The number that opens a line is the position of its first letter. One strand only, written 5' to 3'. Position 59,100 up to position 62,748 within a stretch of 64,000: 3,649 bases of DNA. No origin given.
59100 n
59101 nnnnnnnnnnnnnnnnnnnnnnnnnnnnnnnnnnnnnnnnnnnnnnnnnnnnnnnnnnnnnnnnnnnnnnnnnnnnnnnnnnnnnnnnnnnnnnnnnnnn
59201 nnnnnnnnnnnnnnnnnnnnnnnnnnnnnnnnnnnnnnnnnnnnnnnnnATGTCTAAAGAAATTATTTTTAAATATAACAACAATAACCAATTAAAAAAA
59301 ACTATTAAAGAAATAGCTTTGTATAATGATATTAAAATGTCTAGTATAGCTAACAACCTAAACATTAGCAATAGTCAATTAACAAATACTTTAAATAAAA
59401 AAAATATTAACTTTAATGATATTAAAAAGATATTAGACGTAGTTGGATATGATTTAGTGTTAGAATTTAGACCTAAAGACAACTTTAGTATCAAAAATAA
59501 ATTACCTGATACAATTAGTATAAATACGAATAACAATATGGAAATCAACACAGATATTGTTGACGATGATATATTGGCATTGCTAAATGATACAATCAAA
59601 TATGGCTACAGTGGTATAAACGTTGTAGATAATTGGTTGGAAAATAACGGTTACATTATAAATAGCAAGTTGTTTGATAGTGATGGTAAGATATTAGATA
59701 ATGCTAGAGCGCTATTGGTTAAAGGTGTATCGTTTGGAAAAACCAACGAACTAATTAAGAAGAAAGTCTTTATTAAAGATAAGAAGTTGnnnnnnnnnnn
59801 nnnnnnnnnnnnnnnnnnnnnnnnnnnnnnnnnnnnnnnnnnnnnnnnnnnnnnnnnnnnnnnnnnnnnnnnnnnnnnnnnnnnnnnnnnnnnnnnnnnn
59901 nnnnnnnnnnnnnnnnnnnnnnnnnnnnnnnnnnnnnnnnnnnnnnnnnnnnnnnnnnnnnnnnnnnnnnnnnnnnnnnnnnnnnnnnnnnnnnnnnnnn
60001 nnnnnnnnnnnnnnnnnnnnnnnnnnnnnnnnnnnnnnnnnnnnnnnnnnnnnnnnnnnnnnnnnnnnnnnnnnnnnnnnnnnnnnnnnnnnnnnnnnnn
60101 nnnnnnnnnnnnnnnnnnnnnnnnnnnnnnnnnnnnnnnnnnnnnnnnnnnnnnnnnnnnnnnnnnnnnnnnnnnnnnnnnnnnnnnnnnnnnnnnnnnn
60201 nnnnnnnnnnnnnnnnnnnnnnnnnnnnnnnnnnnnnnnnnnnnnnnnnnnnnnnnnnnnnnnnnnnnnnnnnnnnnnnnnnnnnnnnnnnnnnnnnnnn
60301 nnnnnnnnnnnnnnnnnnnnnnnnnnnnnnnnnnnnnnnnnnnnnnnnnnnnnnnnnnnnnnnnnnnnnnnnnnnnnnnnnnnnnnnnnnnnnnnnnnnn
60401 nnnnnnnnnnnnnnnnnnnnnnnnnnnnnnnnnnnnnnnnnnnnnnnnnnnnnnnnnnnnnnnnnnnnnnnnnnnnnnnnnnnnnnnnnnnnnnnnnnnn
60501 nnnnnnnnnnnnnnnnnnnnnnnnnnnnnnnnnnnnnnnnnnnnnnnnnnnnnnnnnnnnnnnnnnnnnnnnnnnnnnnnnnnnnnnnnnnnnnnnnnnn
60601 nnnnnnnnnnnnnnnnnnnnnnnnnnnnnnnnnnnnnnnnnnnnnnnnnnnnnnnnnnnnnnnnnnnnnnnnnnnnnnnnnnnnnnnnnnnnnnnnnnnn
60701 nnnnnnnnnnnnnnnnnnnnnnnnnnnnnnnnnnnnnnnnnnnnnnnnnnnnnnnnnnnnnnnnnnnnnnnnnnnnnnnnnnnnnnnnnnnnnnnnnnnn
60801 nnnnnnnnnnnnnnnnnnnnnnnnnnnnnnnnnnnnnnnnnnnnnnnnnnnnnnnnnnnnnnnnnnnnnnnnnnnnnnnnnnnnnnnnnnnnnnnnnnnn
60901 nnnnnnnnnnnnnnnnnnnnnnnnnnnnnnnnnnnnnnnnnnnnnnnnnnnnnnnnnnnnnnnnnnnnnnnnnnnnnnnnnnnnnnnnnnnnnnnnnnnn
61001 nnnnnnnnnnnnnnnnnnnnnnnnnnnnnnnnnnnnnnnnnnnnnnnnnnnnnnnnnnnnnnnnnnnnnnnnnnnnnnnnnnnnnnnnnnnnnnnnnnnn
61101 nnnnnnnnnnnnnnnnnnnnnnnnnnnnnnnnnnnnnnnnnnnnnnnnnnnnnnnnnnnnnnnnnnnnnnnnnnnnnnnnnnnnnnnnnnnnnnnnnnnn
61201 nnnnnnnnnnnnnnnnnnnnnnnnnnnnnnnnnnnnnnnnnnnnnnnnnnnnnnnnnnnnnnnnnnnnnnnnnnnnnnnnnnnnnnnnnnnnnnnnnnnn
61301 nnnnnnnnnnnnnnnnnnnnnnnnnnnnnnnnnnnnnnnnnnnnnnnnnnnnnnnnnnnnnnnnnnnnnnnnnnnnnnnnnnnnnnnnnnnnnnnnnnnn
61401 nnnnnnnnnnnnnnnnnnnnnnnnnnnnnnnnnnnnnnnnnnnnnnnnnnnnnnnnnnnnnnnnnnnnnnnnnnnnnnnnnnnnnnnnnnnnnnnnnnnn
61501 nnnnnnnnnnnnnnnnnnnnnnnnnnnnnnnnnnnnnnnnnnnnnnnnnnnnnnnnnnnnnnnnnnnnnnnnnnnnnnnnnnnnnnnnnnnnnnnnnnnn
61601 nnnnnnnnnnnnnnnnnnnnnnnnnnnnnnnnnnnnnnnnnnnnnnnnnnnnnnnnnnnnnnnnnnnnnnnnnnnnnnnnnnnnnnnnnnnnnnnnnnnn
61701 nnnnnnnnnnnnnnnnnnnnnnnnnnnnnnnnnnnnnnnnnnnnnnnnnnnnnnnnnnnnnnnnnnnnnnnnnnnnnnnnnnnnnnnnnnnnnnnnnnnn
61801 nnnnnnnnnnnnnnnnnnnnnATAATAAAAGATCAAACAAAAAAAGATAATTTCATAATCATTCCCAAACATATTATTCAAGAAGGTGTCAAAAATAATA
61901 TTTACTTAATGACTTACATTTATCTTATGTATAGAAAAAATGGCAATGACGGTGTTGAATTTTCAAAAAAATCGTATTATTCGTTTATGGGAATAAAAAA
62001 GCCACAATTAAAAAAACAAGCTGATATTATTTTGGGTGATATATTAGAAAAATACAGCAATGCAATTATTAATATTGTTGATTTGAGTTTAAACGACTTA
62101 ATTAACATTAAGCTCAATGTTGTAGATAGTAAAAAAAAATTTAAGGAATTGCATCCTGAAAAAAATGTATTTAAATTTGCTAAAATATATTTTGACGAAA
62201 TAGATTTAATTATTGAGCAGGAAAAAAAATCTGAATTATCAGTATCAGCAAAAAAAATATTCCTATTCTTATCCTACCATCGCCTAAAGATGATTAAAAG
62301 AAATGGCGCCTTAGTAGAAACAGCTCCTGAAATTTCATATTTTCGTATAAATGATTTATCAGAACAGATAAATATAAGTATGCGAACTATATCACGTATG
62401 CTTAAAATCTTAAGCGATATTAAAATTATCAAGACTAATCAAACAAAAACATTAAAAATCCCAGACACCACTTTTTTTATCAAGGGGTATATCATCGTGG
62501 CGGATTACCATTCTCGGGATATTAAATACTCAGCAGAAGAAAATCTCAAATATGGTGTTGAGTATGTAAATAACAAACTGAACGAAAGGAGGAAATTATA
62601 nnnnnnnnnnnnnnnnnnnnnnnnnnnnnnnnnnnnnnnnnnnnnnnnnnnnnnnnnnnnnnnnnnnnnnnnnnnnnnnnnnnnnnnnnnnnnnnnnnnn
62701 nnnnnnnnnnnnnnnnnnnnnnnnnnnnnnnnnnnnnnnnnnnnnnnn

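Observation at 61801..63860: Three or four consecutive genes whose only plausible initiation codon is ATA, placed 6-8 nt after a strong AAGGAGG RBS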

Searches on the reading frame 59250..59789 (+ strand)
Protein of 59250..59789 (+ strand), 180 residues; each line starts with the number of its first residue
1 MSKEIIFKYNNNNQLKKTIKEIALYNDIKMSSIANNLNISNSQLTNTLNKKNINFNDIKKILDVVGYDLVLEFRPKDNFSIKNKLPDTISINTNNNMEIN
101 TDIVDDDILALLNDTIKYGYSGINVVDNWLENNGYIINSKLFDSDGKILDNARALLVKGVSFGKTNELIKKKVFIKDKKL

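Call 50: search_protein_families(library=pfam, proteins=[window:59250-59789:+], max_evalue=0.01)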
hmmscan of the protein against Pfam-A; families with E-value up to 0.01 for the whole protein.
window:59250-59789:+ (180 aa): 1 family
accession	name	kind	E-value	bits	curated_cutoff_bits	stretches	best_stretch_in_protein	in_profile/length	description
PF13443.12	HTH_26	-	0.0084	16.8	22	0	19-66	2-51/63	Cro/C1-type HTH DNA-binding domain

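Call 51: search_protein_families(library=phrogs, proteins=[window:59250-59789:+], max_evalue=0.001)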
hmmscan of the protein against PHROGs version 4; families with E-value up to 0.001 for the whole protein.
window:59250-59789:+ (180 aa): 1 family
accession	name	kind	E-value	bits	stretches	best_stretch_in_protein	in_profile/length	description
phrog_1468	-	transcription regulation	0.00084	19.9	0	12-66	5-59/67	transcriptional repressor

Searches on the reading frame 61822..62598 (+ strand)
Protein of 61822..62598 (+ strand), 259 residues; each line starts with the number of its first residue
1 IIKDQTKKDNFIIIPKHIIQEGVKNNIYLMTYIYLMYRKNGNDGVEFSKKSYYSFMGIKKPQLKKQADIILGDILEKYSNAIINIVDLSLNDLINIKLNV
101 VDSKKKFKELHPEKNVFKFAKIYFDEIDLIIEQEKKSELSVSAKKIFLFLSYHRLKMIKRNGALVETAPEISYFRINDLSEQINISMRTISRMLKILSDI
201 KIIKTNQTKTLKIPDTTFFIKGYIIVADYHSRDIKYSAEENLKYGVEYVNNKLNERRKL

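Call 50: search_protein_families(library=pfam, proteins=[window:61822-62598:+], max_evalue=0.01)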
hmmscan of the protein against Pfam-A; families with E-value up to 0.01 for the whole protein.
window:61822-62598:+ (259 aa): 1 family
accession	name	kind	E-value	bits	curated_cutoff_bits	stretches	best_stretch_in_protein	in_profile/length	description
PF13545.12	HTH_Crp_2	-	0.0032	17.8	27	1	177-215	26-63/70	Crp-like helix-turn-helix domain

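Call 51: search_protein_families(library=phrogs, proteins=[window:61822-62598:+], max_evalue=0.001)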
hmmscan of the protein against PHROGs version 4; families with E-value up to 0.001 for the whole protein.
window:61822-62598:+ (259 aa): 2 families
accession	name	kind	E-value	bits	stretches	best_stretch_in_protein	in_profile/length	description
phrog_7882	-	DNA, RNA and nucleotide metabolism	0.00015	22.4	1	133-237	27-123/314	DnaD-like helicase loader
phrog_1835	-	DNA, RNA and nucleotide metabolism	0.00017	22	1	171-210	65-104/301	HTH DNA binding protein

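Call 72: list_cluster_members(proteins=[window:61822-62598:+, window:62977-63813:+, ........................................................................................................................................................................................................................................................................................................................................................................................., window:61801-62598:+, window:7055-7606:-, window:63016-63813:+])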
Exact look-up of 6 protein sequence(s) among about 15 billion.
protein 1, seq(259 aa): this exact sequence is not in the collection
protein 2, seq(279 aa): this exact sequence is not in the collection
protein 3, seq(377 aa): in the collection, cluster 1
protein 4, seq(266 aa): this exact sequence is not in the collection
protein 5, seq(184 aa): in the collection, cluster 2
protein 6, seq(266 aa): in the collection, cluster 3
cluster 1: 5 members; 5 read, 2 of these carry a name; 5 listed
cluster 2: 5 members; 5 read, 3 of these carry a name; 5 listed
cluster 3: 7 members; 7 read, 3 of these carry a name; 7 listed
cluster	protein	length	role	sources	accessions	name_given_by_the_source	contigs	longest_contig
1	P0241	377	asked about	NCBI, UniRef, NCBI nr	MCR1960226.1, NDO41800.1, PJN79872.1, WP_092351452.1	cysteine desulfurase [Thomasclavelia cocleata] | cysteine desulfurase family protein n=1 Tax=Thomasclavelia cocleata TaxID=69824 ... | cysteine desulfurase family protein [Thomasclavelia cocleata]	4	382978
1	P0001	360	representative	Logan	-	-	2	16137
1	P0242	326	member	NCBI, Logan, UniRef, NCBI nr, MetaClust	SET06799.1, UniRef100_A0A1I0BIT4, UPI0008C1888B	cysteine desulfurase [Thomasclavelia cocleata] | Cysteine desulfurase n=1 Tax=Thomasclavelia cocleata TaxID=69824 RepID=A0A1I0BIT4_9FIRM | status=active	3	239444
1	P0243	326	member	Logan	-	-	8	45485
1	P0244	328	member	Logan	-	-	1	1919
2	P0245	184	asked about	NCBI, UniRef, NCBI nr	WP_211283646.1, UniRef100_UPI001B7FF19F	PHP domain-containing protein [Thomasclavelia cocleata] | PHP domain-containing protein n=1 Tax=Thomasclavelia cocleata TaxID=69824 ...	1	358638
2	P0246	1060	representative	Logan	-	-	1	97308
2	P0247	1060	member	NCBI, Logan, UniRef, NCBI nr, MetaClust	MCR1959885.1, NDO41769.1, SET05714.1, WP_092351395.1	DNA polymerase-3 subunit alpha [Thomasclavelia cocleata] | DNA polymerase-3 subunit alpha n=1 Tax=Thomasclavelia cocleata TaxID=69824 ... | PHP domain-containing protein [Thomasclavelia cocleata]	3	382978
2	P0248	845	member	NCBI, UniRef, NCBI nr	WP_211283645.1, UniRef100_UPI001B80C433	hypothetical protein [Thomasclavelia cocleata] | hypothetical protein n=1 Tax=Thomasclavelia cocleata TaxID=69824 RepID=UPI001B80C433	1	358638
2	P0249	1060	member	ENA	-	-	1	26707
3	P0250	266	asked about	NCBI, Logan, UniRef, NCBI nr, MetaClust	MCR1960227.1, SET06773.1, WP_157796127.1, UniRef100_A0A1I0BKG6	Bro-N domain-containing protein [Thomasclavelia cocleata] | BRO family, N-terminal domain n=1 Tax=Thomasclavelia cocleata TaxID=69824 ... | status=active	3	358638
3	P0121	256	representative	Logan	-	-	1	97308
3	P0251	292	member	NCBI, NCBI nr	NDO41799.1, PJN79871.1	transporter [Thomasclavelia cocleata] | Bro-N domain-containing protein [Thomasclavelia cocleata]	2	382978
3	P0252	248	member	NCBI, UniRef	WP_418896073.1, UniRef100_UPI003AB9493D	Bro-N domain-containing protein [Thomasclavelia cocleata] | BRO-N domain-containing protein n=1 Tax=Thomasclavelia cocleata TaxID=69824 ...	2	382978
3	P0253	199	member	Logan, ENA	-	-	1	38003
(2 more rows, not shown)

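Call 83: find_encoding_contigs(protein=P0246, flank=10000, max_places=3)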
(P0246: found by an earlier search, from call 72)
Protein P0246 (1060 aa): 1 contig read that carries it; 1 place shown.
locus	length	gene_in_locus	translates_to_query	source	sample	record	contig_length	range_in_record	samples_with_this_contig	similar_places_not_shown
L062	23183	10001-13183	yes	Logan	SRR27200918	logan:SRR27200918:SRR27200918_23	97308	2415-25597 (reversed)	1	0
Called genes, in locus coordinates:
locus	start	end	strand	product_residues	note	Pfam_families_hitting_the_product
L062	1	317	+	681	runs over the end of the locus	PF26675:DUF8224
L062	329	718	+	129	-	-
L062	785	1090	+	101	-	PF09414:RNA_ligase (weak)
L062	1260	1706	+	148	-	-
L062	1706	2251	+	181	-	-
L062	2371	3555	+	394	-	-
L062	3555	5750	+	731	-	PF05204:Hom_end, PF14528:LAGLIDADG_3, PF13479:AAA_24 (weak)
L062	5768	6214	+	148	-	PF26927:Phage_SPbeta_YorH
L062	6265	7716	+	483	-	-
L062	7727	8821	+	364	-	-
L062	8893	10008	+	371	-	PF12705:PDDEXK_1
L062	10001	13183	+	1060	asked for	PF02811:PHP, PF07733:DNA_pol3_alpha, PF17657:DNA_pol3_finger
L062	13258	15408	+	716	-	PF14490:HHH_RecD2 (faint), PF05970:PIF1 (faint), PF13086:AAA_11 (faint), PF13245:AAA_19, PF13604:AAA_30, PF01443:Viral_helicase1 (faint), PF18335:SH3_13, PF13538:UvrD_C_2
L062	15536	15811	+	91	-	-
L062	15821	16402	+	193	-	PF01467:CTP_transf_like, PF08218:Citrate_ly_lig (faint)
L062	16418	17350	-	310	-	PF01068:DNA_ligase_A_M, PF01331:mRNA_cap_enzyme (faint), PF04679:DNA_ligase_A_C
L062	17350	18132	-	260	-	PF02735:Ku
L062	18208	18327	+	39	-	-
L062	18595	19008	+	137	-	-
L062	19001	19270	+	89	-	-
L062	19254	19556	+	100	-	-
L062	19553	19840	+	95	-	-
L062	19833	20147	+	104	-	-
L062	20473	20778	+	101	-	-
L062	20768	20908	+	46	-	-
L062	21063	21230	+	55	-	-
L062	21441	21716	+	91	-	-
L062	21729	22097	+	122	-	-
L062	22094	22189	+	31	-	-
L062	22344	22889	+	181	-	-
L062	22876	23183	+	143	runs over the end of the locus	-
